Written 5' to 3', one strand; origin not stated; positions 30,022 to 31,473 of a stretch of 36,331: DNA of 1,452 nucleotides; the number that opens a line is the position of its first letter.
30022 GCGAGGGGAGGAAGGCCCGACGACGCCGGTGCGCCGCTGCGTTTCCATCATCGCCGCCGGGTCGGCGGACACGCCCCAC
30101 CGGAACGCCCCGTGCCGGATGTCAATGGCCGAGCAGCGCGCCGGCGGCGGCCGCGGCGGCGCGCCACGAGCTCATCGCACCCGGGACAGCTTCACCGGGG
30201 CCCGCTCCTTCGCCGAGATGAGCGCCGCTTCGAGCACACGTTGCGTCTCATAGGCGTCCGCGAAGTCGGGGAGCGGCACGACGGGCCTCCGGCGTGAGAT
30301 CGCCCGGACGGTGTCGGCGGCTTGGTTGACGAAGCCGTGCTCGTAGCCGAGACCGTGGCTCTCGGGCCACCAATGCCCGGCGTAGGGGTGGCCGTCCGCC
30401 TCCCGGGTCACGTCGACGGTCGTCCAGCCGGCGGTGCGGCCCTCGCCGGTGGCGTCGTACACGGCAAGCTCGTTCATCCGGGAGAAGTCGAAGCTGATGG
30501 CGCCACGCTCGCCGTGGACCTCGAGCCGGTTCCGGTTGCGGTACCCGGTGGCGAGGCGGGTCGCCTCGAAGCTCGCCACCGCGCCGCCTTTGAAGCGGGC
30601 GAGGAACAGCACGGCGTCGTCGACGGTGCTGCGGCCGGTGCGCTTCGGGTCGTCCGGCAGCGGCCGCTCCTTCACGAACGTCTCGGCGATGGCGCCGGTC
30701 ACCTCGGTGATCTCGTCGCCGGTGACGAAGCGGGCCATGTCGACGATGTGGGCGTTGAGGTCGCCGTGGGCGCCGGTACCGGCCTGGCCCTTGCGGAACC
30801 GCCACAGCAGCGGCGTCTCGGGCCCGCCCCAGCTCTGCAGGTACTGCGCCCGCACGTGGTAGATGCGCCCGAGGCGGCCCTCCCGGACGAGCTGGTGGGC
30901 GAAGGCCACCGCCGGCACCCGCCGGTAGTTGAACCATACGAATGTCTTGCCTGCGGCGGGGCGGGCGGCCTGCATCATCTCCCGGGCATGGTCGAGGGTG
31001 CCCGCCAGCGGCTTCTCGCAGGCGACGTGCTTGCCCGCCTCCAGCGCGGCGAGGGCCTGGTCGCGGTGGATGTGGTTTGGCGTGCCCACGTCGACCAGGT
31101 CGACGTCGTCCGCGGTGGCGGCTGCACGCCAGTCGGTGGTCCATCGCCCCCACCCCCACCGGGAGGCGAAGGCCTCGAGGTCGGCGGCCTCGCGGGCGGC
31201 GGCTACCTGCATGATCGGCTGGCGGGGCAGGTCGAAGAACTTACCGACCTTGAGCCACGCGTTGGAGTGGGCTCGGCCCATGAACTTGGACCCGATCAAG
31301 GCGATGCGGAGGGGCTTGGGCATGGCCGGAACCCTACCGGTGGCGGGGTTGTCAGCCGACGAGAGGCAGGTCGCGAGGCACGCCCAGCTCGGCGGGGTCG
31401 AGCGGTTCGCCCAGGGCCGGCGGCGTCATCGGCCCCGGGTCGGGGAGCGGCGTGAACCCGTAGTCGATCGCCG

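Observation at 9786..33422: Four paralogous secreted proteins share a ~230-aa 'FGxPGD-x4-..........-x3-YR' repeat module fused to different cell-envelope domains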

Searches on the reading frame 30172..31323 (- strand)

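Call 25: search_protein_families(library=pfam, proteins=[window:30172-31323:-], max_evalue=0.01)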
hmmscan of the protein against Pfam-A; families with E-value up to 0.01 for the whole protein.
window:30172-31323:- (383 aa): 5 families
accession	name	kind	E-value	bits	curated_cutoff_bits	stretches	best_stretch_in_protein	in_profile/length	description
PF22725.1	GFO_IDH_MocA_C3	-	4.6e-30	104.6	27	1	142-276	4-123/124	GFO/IDH/MocA C-terminal domain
PF01408.29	GFO_IDH_MocA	-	1.9e-19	71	24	1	5-123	1-112/120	Oxidoreductase family, NAD-binding Rossmann fold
PF02894.22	GFO_IDH_MocA_C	-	7.2e-18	65.6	22.9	1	144-379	2-218/218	Oxidoreductase family, C-terminal alpha/beta domain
PF22685.1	Gal80p_C-like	-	5e-06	27.2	29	1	137-277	1-149/152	Gal80p, C-terminal domain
PF03447.22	NAD_binding_3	-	0.0041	18.3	24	1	47-124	32-110/116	Homoserine dehydrogenase, NAD binding domain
